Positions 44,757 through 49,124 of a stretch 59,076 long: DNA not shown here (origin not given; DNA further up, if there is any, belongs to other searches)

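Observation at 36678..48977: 12.3-kb single gene for a 4099-aa secreted mosaic protein with its own consensus promoter and strong terminator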

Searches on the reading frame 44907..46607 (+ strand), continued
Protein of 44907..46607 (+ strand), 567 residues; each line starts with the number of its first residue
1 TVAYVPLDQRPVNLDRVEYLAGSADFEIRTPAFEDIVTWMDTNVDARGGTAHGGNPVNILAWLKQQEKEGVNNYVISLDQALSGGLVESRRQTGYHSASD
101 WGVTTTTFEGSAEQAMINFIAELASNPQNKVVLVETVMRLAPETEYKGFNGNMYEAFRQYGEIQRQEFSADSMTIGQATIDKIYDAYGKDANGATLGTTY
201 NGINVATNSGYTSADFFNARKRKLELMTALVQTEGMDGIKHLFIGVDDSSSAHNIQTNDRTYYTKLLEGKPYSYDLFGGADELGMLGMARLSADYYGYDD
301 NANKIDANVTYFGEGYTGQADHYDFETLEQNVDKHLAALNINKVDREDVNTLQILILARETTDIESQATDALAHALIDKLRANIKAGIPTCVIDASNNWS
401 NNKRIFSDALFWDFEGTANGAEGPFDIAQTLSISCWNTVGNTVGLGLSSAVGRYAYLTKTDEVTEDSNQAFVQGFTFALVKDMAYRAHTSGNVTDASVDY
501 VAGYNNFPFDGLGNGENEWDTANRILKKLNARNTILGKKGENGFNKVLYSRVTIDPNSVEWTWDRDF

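Call 84: fold_search(model_id=the predicted structure, library=viral)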
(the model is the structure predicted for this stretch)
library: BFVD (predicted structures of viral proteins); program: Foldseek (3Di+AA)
matches with E <= 10: 261; with E <= 0.001: 1
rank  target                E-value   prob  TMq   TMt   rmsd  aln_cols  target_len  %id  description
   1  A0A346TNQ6            1.4e-18  1.00  0.58  0.48   5.9       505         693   18  (no name in the UniProt tables at hand)
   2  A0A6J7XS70            1.5e-02  0.16  0.14  0.13  17.3       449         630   10  B12-binding_like domain containing protein [uncultured Caudovirales phage]
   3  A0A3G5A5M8            5.8e-02  0.15  0.15  0.18  15.2       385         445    9  GH18 domain-containing protein [Hyperionvirus sp.]
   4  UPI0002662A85         1.1e-01  0.09  0.17  0.20  20.7       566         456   10  (no name look-up for this kind of identifier)
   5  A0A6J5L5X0            1.2e-01  0.11  0.12  0.20  15.0       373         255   10  Uncharacterized protein [uncultured Caudovirales phage]
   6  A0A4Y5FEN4            1.5e-01  0.04  0.08  0.12  18.5       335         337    9  Nuclease SbcCD subunit D [Lactobacillus phage 521B]
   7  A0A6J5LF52            1.7e-01  0.33  0.17  0.31  13.2       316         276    9  WcaG Nucleoside-diphosphate-sugar epimerases [uncultured Caudovirales phage]
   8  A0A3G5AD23            1.7e-01  0.05  0.10  0.09  22.8       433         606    8  Acetolactate synthase large subunit [Hyperionvirus sp.]
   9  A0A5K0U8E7            1.8e-01  0.21  0.17  0.26  14.0       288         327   10  AB hydrolase-1 domain-containing protein [Yasminevirus sp. GU-2018]
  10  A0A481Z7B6            1.8e-01  0.20  0.18  0.25  19.7       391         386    7  NAD dependent epimerase/dehydratase [Pithovirus LCPAC201]
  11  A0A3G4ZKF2            2.2e-01  0.13  0.18  0.27  14.5       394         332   11  Uncharacterized protein [Terrestrivirus sp.]
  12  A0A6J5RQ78            2.2e-01  0.06  0.13  0.18  16.4       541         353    7  Uncharacterized protein [uncultured Caudovirales phage]
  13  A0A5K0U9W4            2.4e-01  0.03  0.11  0.08  24.7       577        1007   12  XRN 5'-3' exonuclease [Yasminevirus sp. GU-2018]
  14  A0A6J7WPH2            2.6e-01  0.04  0.11  0.13  17.0       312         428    8  Radical_SAM domain containing protein [uncultured Caudovirales phage]
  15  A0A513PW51            2.7e-01  0.08  0.10  0.13  13.1       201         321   16  Uncharacterized protein [Vibrio phage 2 TSL-2019]
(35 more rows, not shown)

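Call 85: search_dna_similar(query=window:44907-46607:+, collection=phages, mode=protein, max_evalue=1, max_rows=15)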
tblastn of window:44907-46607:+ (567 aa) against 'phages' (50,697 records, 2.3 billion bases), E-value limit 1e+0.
Records with a match: 2; places in all: 2; records where one place covers at least 80% of the query: 0.
Best place of each record, by identity: <60% 2.
By first word of the organism name: Bacillus 2.
By host as written in the record: Bacillus cereus 2.
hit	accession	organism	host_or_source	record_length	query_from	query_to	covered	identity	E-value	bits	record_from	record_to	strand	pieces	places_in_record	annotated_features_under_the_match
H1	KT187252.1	Bacillus phage PBC6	Bacillus cereus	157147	416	481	12%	38.8%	2e-3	47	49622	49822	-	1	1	S-layer domain-containing protein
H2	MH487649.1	Bacillus phage BC01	Bacillus cereus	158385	416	481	12%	38.8%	2e-3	47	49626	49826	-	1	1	S-layer domain-containing protein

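Call 86: get_annotated_region(hit=H2, flank=6000)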
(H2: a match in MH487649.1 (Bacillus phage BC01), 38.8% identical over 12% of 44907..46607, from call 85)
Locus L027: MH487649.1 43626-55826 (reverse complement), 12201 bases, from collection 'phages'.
description: Bacillus phage BC01, complete genome.
organism: Bacillus phage BC01 (NCBI taxid 2039884)
taxonomy: Viruses; Duplodnaviria; Heunggongvirae; Uroviricota; Caudoviricetes; Herelleviridae; Bastillevirinae; Tsarbombavirus
host: Bacillus cereus; source: soil, feces of earthworm; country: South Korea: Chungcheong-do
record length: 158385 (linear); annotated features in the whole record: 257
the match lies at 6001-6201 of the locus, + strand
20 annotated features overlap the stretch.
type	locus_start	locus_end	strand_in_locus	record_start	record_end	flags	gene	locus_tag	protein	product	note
CDS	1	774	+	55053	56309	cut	-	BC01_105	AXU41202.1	hypothetical protein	-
CDS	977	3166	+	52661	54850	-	-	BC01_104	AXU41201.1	DNA FtsK/SpoIIIE translocase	-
CDS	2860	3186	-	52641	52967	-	-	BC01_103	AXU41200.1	hypothetical protein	-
CDS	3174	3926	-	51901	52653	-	-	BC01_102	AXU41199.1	putative HNH nuclease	-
CDS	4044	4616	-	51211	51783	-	-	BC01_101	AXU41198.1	hypothetical protein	-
CDS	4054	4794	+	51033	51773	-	-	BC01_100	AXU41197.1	hypothetical protein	-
CDS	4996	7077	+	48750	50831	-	-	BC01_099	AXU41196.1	S-layer domain-containing protein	-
CDS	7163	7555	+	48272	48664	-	-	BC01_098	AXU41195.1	hypothetical protein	-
CDS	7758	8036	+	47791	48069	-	-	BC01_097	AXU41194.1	hypothetical protein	-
CDS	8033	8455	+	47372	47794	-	-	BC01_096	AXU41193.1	hypothetical protein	-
CDS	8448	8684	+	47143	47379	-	-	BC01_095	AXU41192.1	hypothetical protein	-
CDS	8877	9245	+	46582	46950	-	-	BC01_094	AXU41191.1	hypothetical protein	-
CDS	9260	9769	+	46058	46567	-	-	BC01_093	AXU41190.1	hypothetical protein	-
CDS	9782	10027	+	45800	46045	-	-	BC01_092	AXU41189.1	hypothetical protein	-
CDS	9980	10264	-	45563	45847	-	-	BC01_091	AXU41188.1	hypothetical protein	-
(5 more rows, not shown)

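Call 87: search_protein_families(library=pfam, proteins=[L027:4996-7074:+], max_evalue=0.01)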
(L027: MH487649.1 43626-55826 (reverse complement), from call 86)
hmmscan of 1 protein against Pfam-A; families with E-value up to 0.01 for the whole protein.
L027:4996-7074:+ (693 aa): 2 families
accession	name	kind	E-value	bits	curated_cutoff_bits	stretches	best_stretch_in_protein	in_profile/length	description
PF13552.11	DUF4127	-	8e-98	328.6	27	1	5-492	1-488/489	Protein of unknown function (DUF4127)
PF00395.25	SLH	-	1.6e-20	73.3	20.8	2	632-674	2-44/44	S-layer homology domain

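Call 88: search_protein_families(library=phrogs, proteins=[L027:4996-7074:+, window:44907-46607:+], max_evalue=0.01)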
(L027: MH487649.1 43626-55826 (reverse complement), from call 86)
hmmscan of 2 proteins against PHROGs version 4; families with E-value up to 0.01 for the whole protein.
L027:4996-7074:+ (693 aa): 3 families
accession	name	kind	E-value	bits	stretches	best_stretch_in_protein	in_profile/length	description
phrog_20208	-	unknown function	0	1106.7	1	1-693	1-697/697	-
phrog_670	-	lysis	8.5e-07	29.2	1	522-691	367-535/596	endolysin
phrog_1696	-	tail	5.1e-06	24.8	1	576-674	1970-2068/2079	major tail protein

window:44907-46607:+ (567 aa): 1 family
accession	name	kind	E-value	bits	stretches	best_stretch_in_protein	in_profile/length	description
phrog_20208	-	unknown function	1.2e-06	28.1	1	2-469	5-395/697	-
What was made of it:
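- On Peptidoglycan hydrolases, endolysins and autolysins: PHROGs gives only phrog_20208, of unknown function (call 88).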

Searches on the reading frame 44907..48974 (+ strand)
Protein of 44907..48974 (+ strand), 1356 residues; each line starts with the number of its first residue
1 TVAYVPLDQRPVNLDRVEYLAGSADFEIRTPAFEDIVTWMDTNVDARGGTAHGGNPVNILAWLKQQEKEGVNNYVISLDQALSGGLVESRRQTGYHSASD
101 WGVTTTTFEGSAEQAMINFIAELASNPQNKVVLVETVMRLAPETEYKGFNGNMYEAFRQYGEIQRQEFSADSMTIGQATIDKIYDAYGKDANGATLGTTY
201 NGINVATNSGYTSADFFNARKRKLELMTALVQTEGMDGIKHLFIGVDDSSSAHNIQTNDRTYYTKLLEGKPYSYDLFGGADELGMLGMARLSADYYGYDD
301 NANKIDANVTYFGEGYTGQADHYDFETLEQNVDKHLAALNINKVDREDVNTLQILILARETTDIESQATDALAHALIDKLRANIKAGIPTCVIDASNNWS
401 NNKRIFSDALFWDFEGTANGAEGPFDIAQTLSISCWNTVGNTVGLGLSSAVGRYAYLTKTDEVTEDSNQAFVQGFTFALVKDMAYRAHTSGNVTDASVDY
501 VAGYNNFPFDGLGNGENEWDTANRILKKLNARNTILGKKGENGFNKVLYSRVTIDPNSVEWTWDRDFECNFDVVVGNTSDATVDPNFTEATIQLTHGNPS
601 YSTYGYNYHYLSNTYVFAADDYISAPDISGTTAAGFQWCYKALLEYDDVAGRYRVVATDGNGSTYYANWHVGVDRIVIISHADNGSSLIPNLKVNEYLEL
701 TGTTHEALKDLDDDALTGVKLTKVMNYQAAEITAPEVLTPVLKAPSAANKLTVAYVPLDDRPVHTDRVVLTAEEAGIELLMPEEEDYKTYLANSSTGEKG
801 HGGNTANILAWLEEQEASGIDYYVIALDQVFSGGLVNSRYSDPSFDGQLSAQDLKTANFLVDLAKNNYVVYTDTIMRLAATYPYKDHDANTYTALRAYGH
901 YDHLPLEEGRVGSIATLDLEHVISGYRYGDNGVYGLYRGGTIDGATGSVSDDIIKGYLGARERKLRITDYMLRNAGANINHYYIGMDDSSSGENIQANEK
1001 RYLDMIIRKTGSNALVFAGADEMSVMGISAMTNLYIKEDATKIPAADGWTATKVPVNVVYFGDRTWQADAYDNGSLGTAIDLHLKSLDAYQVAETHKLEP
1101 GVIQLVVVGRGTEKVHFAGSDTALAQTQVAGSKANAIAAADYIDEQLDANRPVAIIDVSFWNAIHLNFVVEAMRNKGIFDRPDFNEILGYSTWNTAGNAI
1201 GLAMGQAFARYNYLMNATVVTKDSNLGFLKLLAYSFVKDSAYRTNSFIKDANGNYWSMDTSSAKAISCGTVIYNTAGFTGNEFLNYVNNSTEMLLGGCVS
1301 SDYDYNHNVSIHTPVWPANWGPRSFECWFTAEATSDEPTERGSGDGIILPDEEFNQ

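Call 19: find_homologous_proteins(query=window:44907-48974:+, max_evalue=0.00001)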
Query window:44907-48974:+ (1356 aa): 35 proteins with E <= 0.00001 among 8000 candidates.
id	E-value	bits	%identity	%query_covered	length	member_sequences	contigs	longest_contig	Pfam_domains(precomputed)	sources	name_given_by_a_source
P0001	6.2e-142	493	45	42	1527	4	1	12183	PF00728.29,PF13552.12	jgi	-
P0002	1.6e-139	485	45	42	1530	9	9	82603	PF00728.29,PF13552.12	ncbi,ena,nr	ncbi:MAG: DUF4127 family protein [Oscillospiraceae bacterium]|nr:DUF4127 family protein [Oscillospir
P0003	1.8e-125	439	40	54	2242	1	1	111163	PF13552.12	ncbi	-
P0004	4.3e-68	249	33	42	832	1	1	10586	PF00404.25,PF13552.12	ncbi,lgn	-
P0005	4.2e-67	245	31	36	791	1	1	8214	PF00404.25,PF13552.12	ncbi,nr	ncbi:MAG: DUF4127 family protein [Clostridia bacterium]|nr:DUF4127 family protein [Clostridia bacter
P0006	4.9e-67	245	34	36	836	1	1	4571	PF00395.26,PF13552.12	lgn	-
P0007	4.4e-64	235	33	36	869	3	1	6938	PF00395.26,PF13552.12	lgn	-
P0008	7.5e-64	234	34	36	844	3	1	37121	PF00395.26,PF13552.12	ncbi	-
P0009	1.5e-63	234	33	42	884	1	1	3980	PF00754.32,PF13552.12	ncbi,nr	ncbi:MAG: DUF4127 family protein, partial [Clostridia bacterium]|nr:DUF4127 family protein [Clostrid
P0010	2.3e-63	233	32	42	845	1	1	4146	PF00395.26,PF13552.12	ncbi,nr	ncbi:MAG: DUF4127 family protein [Bacillota bacterium]|nr:DUF4127 family protein [Bacillota bacteriu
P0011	4.0e-63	232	34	36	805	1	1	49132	PF00395.26,PF13552.12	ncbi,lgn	ncbi:MAG: DUF4127 family protein [Aminipila sp.]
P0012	1.3e-61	227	32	39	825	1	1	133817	PF00395.26,PF13552.12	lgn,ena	-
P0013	1.6e-61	227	34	40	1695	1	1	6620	PF13552.12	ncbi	-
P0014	2.2e-61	226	31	43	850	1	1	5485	PF00395.26,PF13552.12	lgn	-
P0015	3.5e-61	226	33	36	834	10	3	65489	PF00395.26,PF13552.12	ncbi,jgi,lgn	-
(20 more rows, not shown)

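Call 25: find_encoding_contigs(protein=P0003, flank=10000, max_places=3)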
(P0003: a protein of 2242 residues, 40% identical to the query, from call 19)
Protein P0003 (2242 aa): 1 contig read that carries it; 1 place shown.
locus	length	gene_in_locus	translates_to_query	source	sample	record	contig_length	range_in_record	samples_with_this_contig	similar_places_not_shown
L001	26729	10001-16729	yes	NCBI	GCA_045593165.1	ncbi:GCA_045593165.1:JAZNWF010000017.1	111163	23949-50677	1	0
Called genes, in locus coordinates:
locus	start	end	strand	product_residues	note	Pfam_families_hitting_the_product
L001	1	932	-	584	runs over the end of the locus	PF00501:AMP-binding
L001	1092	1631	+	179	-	PF08876:DUF1836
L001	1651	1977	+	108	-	-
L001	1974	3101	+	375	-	PF01053:Cys_Met_Meta_PP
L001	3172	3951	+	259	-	-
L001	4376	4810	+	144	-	PF12802:MarR_2, PF01047:MarR (weak)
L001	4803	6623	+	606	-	PF00664:ABC_membrane, PF00005:ABC_tran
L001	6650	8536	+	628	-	PF00664:ABC_membrane, PF00005:ABC_tran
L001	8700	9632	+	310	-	PF01408:GFO_IDH_MocA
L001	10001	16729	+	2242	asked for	PF13552:DUF4127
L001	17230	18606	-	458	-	-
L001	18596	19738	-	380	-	PF07969:Amidohydro_3 (weak), PF01979:Amidohydro_1, PF07969:Amidohydro_3 (weak)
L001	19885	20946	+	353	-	PF00404:Dockerin_1, PF00188:CAP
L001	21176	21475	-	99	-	-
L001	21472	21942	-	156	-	PF01451:LMWPc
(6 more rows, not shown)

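Call 80: find_encoding_contigs(protein=P0002, flank=8000, max_places=2)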
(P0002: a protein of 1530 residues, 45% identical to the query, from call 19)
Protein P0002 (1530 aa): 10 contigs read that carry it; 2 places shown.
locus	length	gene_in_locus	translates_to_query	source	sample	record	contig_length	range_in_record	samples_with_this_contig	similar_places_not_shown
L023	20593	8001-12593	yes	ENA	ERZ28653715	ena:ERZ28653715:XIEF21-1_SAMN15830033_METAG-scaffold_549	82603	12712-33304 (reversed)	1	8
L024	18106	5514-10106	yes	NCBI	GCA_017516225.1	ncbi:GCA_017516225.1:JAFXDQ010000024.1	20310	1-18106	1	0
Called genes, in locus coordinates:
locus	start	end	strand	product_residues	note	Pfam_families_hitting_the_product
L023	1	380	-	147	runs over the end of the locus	PF01592:NifU_N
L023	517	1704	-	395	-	PF00266:Aminotran_5, PF01212:Beta_elim_lyase (weak)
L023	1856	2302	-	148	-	PF01590:GAF, PF13185:GAF_2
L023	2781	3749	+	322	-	PF00595:PDZ (faint), PF13180:PDZ_2 (weak), PF17820:PDZ_6 (weak), PF05580:Peptidase_S55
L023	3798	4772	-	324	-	PF01757:Acyl_transf_3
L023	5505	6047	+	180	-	-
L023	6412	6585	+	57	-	-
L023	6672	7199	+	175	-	PF10688:Imp-YgjV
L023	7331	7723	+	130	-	PF13560:HTH_31 (weak), PF01381:HTH_3, PF12844:HTH_19, PF13443:HTH_26 (weak), PF14549:P22_Cro (faint)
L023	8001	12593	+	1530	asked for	PF00728:Glyco_hydro_20, PF13552:DUF4127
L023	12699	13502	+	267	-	-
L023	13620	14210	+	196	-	PF01381:HTH_3, PF12844:HTH_19, PF13560:HTH_31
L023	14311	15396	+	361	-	PF27529:AMPT (weak), PF05343:Peptidase_M42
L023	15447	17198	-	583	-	PF05833:NFACT_N, PF05670:NFACT-R_1, PF18297:NFACT-R_2 (weak)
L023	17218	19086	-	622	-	PF01134:GIDA, PF07992:Pyr_redox_2, PF21680:GIDA_C_1st, PF13932:SAM_GIDA_C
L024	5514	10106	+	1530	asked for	PF00728:Glyco_hydro_20, PF13552:DUF4127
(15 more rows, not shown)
